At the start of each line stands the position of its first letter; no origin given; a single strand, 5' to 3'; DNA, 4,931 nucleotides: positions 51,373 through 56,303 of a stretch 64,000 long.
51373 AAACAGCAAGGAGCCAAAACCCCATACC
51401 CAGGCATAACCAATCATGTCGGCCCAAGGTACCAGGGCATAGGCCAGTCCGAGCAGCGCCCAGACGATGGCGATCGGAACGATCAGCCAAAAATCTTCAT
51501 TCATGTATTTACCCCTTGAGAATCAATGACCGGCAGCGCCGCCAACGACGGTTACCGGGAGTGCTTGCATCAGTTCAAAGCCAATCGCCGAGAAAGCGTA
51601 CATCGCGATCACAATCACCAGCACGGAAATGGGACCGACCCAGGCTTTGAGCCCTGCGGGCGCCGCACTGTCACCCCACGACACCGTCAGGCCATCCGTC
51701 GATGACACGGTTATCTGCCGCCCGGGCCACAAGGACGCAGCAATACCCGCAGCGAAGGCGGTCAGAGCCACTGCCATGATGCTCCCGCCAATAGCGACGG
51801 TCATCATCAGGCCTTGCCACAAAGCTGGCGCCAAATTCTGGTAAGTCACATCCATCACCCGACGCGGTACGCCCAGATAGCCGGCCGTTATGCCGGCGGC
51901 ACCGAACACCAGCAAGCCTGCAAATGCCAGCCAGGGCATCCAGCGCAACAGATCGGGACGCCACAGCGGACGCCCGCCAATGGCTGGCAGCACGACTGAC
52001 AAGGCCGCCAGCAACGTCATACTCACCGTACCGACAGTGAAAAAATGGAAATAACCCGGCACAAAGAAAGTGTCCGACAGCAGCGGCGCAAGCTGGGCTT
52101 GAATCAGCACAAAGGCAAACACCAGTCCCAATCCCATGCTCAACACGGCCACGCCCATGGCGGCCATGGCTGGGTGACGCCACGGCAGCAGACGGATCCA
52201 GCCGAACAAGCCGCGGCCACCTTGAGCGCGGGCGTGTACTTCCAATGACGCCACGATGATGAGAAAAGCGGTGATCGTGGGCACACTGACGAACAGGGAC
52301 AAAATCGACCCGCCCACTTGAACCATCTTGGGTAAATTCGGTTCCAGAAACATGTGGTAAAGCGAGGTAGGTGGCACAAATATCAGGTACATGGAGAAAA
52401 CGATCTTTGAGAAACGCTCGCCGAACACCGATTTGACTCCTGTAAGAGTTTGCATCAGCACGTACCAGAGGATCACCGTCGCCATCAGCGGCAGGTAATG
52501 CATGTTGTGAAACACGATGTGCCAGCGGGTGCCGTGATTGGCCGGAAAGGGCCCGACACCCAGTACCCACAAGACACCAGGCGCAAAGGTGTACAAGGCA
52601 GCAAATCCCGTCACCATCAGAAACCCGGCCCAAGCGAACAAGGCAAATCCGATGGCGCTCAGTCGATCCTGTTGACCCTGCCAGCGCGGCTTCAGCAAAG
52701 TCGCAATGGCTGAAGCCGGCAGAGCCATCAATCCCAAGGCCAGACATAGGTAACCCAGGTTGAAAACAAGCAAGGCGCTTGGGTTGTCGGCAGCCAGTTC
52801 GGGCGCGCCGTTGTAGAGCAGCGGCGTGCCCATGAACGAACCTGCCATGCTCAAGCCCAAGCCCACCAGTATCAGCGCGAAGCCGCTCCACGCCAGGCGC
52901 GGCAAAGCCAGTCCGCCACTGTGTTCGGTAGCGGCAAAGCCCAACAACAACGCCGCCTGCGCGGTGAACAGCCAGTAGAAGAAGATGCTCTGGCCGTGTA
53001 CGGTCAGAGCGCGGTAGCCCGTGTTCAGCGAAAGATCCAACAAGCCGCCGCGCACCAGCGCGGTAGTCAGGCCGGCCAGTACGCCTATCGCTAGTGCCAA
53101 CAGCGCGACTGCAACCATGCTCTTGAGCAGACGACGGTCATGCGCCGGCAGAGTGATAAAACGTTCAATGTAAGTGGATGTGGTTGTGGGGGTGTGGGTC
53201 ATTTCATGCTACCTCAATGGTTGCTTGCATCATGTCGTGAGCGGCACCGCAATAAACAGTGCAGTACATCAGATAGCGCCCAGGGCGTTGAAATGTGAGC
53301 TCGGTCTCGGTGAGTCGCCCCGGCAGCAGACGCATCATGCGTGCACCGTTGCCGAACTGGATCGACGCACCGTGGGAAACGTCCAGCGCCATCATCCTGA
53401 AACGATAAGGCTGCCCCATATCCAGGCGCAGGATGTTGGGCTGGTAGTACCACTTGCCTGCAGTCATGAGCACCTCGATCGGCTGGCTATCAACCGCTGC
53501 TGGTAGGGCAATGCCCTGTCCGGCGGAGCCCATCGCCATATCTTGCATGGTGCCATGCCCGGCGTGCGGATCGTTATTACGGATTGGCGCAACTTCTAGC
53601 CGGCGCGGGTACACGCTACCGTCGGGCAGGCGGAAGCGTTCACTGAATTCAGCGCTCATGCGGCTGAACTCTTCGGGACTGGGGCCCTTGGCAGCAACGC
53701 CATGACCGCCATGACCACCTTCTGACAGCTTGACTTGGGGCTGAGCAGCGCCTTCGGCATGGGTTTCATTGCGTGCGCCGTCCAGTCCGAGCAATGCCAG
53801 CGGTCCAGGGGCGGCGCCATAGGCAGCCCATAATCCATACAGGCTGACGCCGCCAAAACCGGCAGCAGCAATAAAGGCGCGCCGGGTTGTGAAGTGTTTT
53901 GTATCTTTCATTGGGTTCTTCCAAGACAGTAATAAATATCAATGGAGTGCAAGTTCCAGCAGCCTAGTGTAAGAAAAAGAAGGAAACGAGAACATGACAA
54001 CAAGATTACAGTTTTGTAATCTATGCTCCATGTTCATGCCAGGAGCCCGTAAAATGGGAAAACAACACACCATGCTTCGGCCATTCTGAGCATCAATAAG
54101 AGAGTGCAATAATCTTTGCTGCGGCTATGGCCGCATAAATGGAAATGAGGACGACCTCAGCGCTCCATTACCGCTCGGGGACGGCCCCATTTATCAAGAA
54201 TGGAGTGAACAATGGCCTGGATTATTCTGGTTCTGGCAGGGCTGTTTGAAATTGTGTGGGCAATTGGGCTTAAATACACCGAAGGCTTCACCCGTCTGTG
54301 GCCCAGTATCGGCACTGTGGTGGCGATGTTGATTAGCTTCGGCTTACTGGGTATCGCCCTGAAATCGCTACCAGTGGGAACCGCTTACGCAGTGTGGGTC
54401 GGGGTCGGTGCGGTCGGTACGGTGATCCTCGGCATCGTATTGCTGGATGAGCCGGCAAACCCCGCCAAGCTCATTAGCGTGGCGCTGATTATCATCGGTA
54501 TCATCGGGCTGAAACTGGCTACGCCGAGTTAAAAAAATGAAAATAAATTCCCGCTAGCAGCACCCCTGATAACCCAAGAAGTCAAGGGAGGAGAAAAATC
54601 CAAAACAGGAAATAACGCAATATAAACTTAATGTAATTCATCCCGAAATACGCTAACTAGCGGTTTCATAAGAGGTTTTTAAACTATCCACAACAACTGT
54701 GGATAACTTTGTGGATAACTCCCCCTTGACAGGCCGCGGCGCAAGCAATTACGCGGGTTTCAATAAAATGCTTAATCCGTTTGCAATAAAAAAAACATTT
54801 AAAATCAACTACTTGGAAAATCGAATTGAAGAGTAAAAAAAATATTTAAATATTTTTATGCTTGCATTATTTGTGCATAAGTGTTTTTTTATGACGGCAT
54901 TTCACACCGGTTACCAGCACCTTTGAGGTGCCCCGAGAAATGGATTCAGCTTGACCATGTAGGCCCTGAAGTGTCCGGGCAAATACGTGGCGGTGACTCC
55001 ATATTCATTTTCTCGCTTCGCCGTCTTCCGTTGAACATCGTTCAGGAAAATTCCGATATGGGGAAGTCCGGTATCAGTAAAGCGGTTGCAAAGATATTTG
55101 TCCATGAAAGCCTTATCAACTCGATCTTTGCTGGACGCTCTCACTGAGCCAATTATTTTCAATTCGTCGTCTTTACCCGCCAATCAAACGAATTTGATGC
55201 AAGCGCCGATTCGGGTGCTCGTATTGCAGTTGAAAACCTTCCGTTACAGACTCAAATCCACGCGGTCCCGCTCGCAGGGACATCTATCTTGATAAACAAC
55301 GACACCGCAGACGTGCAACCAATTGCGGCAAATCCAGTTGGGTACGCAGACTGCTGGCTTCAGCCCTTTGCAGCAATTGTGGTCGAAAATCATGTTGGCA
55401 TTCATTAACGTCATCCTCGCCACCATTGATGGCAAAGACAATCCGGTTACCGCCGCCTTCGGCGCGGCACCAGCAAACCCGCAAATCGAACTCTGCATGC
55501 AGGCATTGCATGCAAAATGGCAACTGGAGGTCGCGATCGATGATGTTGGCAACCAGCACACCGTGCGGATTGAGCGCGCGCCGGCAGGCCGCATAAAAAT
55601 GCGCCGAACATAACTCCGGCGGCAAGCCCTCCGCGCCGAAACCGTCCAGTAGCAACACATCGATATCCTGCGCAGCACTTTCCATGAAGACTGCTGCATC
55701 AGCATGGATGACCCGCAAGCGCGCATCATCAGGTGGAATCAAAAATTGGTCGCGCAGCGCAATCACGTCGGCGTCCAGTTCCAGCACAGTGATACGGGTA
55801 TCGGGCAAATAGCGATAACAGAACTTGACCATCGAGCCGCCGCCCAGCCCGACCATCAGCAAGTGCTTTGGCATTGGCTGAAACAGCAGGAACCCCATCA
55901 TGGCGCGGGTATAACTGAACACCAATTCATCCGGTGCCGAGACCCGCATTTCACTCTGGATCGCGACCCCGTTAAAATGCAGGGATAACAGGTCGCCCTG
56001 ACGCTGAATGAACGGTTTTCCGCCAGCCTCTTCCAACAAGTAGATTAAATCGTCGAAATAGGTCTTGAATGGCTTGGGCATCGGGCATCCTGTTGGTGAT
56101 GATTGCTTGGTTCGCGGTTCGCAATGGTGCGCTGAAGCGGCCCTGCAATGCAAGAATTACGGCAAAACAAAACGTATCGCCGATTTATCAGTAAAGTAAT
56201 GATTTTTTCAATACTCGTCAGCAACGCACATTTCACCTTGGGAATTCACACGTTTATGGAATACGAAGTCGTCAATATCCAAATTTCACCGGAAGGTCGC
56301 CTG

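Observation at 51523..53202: Heme-copper oxidase homologue with a rebuilt active site (two His->Tyr, one new His)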

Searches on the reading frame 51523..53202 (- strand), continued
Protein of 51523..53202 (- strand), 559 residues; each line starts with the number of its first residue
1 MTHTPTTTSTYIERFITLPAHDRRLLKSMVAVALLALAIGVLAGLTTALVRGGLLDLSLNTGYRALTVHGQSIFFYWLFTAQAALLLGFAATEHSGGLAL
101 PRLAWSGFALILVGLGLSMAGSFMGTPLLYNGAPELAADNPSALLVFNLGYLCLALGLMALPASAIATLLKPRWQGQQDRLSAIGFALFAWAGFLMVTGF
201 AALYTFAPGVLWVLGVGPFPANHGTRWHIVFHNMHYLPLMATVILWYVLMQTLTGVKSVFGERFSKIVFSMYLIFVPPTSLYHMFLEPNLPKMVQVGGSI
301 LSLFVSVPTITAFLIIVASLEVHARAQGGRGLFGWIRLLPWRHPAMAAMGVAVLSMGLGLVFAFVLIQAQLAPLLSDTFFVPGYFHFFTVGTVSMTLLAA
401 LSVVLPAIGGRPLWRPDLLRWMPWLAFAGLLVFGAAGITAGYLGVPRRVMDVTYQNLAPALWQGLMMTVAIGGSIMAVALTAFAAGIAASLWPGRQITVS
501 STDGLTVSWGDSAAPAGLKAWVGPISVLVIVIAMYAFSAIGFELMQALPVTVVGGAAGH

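Call 39: fold_search(model_id=the predicted structure, library=pdb)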
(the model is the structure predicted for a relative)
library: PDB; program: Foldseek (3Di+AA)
matches with E <= 10: 315; with E <= 0.001: 90
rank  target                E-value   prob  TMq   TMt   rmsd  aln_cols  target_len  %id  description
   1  4g7r_A                7.2e-15  1.00  0.78  0.79   7.6       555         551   22  Structure of Recombinant Cytochrome ba3 Oxidase mutant V236A from Thermus thermophilus (released 2013-07-24)
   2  3s3b_A                1.6e-14  1.00  0.78  0.79   8.3       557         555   22  Structure of Thermus thermophilus cytochrome ba3 oxidase 240s after Xe depressurization (released 2012-05-23)
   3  3s8f_A                1.9e-14  1.00  0.77  0.78   7.6       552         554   22  1.8 A structure of ba3 cytochrome c oxidase from Thermus thermophilus in lipid environment (released 2011-08-03)
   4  4g7q_A                4.5e-14  1.00  0.78  0.78   7.6       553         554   22  Structure of Recombinant Cytochrome ba3 Oxidase mutant V236L from Thermus thermophilus (released 2013-07-24)
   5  4g7s_A                5.5e-14  1.00  0.78  0.78   8.0       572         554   22  Structure of Recombinant Cytochrome ba3 Oxidase mutant V236I from Thermus thermophilus (released 2013-07-24)
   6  4gp8_A                6.2e-14  1.00  0.74  0.78   8.7       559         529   22  Structure of Recombinant Cytochrome ba3 Oxidase mutant Y133W+T231F from Thermus thermophilus (released 2013-01-16)
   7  4fa7_A                7.3e-14  1.00  0.78  0.79   8.4       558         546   23  Structure of Recombinant Cytochrome ba3 Oxidase mutant A204F from Thermus thermophilus (released 2012-05-30)
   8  3bvd_A                7.6e-14  1.00  0.78  0.79   7.7       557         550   23  Structure of Surface-engineered Cytochrome ba3 Oxidase from Thermus thermophilus under Xenon Pressure, 100psi 5min (released 2008-05-20)
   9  4n4y_A                8.9e-14  1.00  0.77  0.78   8.0       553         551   22  Structure of Recombinant Cytochrome ba3 Oxidase mutant G232V from Thermus thermophilus (released 2014-10-08)
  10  4g71_A                1.1e-13  1.00  0.77  0.78   7.8       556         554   21  Structure of Recombinant Cytochrome ba3 Oxidase mutant V236N from Thermus thermophilus (released 2013-07-24)
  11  1ehk_A                1.3e-13  1.00  0.77  0.79   7.4       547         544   23  CRYSTAL STRUCTURE OF THE ABERRANT BA3-CYTOCHROME-C OXIDASE FROM THERMUS THERMOPHILUS (released 2001-02-22)
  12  4g70_A                1.9e-13  1.00  0.76  0.77   7.7       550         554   23  Structure of Recombinant Cytochrome ba3 Oxidase mutant V236T from Thermus thermophilus (released 2013-07-24)
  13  1xme_A                2.4e-13  1.00  0.77  0.77   7.6       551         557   23  Structure of Recombinant Cytochrome ba3 Oxidase from Thermus thermophilus (released 2005-03-22)
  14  4g72_A                2.5e-13  1.00  0.77  0.79   7.7       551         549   22  Structure of Recombinant Cytochrome ba3 Oxidase mutant V236M from Thermus thermophilus (released 2013-07-24)
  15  4gp5_A                2.6e-13  1.00  0.77  0.77   8.1       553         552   22  Structure of Recombinant Cytochrome ba3 Oxidase mutant Y133W from Thermus thermophilus (released 2013-01-16)
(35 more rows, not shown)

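Call 43: find_encoding_contigs(protein=P0154, flank=8000, max_places=3)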
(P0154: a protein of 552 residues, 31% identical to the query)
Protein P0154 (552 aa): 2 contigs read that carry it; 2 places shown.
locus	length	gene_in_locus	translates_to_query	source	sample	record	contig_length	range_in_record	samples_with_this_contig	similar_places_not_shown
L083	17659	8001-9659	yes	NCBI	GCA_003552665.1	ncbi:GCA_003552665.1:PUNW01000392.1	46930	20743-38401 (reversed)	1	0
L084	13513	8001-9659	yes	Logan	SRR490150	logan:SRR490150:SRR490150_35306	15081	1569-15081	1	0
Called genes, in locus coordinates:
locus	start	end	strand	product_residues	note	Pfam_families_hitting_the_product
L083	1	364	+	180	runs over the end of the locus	PF03351:DOMON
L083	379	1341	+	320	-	PF01040:UbiA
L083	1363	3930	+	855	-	PF01564:Spermine_synth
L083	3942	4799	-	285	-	PF00578:AhpC-TSA (faint), PF02630:SCO1-SenC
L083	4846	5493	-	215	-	-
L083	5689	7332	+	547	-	PF07732:Cu-oxidase_3, PF00394:Cu-oxidase (faint), PF07731:Cu-oxidase_2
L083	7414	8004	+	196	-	-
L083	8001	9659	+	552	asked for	PF00115:COX1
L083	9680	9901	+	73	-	-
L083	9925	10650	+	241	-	-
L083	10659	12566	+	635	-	PF04234:CopC, PF13664:DUF4149 (weak), PF05425:CopD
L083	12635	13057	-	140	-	PF09990:DUF2231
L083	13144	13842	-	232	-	PF02361:CbiQ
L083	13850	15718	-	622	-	PF01580:FtsK_SpoIIIE (faint), PF20703:nSTAND1 (faint), PF00005:ABC_tran, PF01078:Mg_chelatase (faint), PF02463:SMC_N, PF13191:AAA_16 (faint), PF13238:AAA_18 (faint), PF00005:ABC_tran, +5 more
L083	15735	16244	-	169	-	PF09512:ThiW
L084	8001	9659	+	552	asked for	PF00115:COX1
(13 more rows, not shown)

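Call 44: find_encoding_contigs(protein=P0142, flank=8000, max_places=3)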
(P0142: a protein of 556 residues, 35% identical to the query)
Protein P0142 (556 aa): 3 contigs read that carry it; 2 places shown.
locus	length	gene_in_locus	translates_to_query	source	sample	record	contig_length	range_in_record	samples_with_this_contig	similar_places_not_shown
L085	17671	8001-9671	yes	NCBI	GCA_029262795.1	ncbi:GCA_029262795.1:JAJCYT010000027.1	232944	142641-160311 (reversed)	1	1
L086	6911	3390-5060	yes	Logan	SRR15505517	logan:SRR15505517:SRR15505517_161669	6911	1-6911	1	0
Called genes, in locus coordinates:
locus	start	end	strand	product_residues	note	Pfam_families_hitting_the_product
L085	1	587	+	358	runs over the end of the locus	PF04012:PspA_IM30, PF22743:PspAA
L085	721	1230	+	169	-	PF09721:Exosortase_EpsH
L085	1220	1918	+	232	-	PF02810:SEC-C (weak)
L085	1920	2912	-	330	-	PF01145:Band_7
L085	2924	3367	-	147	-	PF01957:NfeD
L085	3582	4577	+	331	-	PF10099:RskA_C (weak)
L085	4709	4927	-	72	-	-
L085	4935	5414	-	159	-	PF00578:AhpC-TSA, PF08534:Redoxin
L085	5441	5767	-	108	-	PF00085:Thioredoxin, PF14595:Thioredoxin_9 (weak), PF08534:Redoxin (faint), PF13098:Thioredoxin_2, PF13905:Thioredoxin_8 (faint), PF13192:Thioredoxin_3 (faint)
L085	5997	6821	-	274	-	-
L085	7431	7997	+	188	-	-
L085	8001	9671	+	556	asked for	PF00115:COX1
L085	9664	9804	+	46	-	-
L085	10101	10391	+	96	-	PF12728:HTH_17 (weak)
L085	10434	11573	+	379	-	PF02771:Acyl-CoA_dh_N, PF22924:ACOX_C_alpha1 (faint), PF02770:Acyl-CoA_dh_M, PF00441:Acyl-CoA_dh_1, PF08028:Acyl-CoA_dh_2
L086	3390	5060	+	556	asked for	PF00115:COX1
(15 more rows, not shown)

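Call 45: find_encoding_contigs(protein=P0137, flank=8000, max_places=3)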
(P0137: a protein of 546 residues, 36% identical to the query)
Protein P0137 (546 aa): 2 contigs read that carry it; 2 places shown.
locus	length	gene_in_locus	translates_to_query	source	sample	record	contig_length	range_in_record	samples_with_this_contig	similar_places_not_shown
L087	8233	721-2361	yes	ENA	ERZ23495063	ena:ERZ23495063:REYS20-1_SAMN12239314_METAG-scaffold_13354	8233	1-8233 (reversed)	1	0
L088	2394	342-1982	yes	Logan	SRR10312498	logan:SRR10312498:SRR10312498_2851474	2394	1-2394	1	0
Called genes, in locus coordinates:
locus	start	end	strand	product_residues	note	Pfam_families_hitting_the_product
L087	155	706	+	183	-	PF00116:COX2 (weak), PF13473:Cupredoxin_1 (faint)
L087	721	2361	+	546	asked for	PF00115:COX1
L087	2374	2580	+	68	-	-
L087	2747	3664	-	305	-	-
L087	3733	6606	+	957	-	PF00270:DEAD, PF04851:ResIII (weak), PF00271:Helicase_C, PF19306:WHD_Lhr, PF08494:DEAD_assoc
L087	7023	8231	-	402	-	?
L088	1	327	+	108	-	?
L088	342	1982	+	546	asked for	PF00115:COX1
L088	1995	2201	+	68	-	-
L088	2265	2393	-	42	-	?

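Call 46: find_encoding_contigs(protein=P0129, flank=8000, max_places=3)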
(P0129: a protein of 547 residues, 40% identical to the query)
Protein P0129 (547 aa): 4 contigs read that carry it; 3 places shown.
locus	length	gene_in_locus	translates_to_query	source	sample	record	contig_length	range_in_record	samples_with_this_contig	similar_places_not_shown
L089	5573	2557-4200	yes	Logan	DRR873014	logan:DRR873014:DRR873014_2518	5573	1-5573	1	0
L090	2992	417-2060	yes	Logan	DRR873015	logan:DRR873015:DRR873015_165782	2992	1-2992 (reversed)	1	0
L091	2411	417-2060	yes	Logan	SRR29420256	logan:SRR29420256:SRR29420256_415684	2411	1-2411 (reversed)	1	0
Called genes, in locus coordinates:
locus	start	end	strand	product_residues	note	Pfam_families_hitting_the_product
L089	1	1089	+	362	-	?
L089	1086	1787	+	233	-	PF02683:DsbD_TM, PF13386:DsbD_2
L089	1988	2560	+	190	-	-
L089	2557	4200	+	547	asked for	PF00115:COX1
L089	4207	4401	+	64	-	-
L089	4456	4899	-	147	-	PF25901:DUF7960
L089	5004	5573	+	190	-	?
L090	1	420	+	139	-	?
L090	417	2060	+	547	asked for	PF00115:COX1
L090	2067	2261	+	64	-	-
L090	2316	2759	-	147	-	PF25901:DUF7960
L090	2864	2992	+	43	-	?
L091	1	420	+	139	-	?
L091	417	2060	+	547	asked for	PF00115:COX1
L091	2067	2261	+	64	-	-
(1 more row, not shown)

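Call 64: search_dna_similar(query=window:51523-53202:-, collection=plasmids, mode=protein, max_evalue=1e-40, max_rows=30)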
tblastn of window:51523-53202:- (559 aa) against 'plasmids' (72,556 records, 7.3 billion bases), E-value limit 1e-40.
Records with a match: 3; places in all: 3; records where one place covers at least 80% of the query: 3.
Best place of each record, by identity: <60% 3.
By first word of the organism name: Azospirillum 3.
By predicted mobility (MOB-suite, as given by PLSDB): mobilizable 2; non-mobilizable 1.
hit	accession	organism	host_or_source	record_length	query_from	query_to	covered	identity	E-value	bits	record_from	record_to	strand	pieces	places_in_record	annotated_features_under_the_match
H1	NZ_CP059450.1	Azospirillum brasilense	Prokaryotes,soil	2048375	51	559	91%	57.9%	4e-158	507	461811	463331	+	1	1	none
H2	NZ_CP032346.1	Azospirillum brasilense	soil sample,Agricultural field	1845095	51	559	91%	57.8%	8e-160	512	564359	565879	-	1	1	record has no annotation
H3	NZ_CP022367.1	Azospirillum sp. TSH58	single cell,paddy soils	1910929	51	559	91%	57.3%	2e-158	508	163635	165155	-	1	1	record has no annotation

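Call 65: get_annotated_region(hit=H1, flank=9000)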
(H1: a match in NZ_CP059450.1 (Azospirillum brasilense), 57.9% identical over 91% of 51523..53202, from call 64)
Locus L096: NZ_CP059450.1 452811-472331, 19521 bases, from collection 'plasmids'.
description: Azospirillum brasilense strain 2020WEIHUA_K plasmid unnamed1, complete sequence
organism: Azospirillum brasilense (NCBI taxid 192)
taxonomy: Bacteria; Pseudomonadota; Alphaproteobacteria; Rhodospirillales; Azospirillaceae; Azospirillum; Azospirillum brasilense
host: -; source: Prokaryotes,soil; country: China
typing (MOB-suite, as given by PLSDB): mobilizable; replicon rep_cluster_622; relaxase MOBP
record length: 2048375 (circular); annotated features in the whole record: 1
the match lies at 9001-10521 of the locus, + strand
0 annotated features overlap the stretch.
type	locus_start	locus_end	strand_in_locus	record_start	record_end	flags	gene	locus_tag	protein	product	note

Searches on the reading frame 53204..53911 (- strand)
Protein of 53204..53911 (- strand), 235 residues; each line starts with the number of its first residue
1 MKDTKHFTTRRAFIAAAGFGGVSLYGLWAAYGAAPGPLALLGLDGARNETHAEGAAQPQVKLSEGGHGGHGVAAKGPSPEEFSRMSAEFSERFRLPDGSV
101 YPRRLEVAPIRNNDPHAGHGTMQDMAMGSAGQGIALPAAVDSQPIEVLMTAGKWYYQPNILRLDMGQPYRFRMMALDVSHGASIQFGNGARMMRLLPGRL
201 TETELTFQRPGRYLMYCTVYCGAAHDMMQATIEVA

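Call 3: search_protein_families(library=pfam, proteins=[window:53204-53911:-], max_evalue=0.01)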
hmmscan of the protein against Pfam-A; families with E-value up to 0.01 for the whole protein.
window:53204-53911:- (235 aa): 2 families
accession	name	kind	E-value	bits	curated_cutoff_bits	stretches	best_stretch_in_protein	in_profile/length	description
PF00116.26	COX2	-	1.5e-05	25.3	22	1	163-233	50-118/120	Cytochrome C oxidase subunit II, periplasmic domain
PF13473.12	Cupredoxin_1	-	0.0005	20.5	27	1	139-218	17-93/104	Cupredoxin-like domain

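Call 4: search_protein_families(library=ncbifam, proteins=[window:53204-53911:-], max_evalue=0.01)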
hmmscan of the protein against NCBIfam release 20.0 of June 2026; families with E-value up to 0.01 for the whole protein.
window:53204-53911:- (235 aa): 5 families
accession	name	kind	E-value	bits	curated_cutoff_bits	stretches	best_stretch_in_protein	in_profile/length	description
TIGR02866.1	CoxB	equivalog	2.7e-08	33.6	147.7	1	159-234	118-191/202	cytochrome c oxidase subunit II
TIGR04246.1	nitrous_NosZ_Gp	equivalog_domain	1.6e-07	30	625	1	143-234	483-576/578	Sec-dependent nitrous-oxide reductase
NF050117.1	aa3_CtaC_Actin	exception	1.8e-05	24.1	250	1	158-234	158-232/244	aa3-type cytochrome oxidase subunit II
NF041074.2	quin_ox_SoxA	equivalog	0.00014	21.8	110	1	147-234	64-153/154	proton pump complex quinol oxidase subunit SoxA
TIGR04244.1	nitrous_NosZ_RR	equivalog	0.006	15.2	625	1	177-232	571-624/627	TAT-dependent nitrous-oxide reductase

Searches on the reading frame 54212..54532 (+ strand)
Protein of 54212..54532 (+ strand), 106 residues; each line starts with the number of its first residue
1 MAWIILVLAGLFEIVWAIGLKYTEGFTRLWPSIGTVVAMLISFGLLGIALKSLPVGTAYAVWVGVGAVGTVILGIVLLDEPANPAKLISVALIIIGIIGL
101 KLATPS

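Call 3: search_protein_families(library=pfam, proteins=[window:54212-54532:+], max_evalue=0.01)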
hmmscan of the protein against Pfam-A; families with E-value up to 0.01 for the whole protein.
window:54212-54532:+ (106 aa): 2 families
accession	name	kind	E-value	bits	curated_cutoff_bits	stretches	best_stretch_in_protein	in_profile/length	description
PF00893.25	Multi_Drug_Res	-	4.1e-32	111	23.7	1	1-93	1-93/93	Small Multidrug Resistance protein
PF00892.27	EamA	-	0.00066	20.4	28.2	1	6-100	38-133/135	EamA-like transporter family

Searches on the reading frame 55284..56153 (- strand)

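Call 28: search_protein_families(library=pfam, proteins=[window:55284-56153:-], max_evalue=0.001)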
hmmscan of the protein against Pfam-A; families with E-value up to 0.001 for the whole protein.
window:55284-56153:- (289 aa): 1 family
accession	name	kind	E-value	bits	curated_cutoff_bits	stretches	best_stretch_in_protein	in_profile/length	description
PF01564.23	Spermine_synth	-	2.6e-10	40.6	22.9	1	79-202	2-130/186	Spermine/spermidine synthase domain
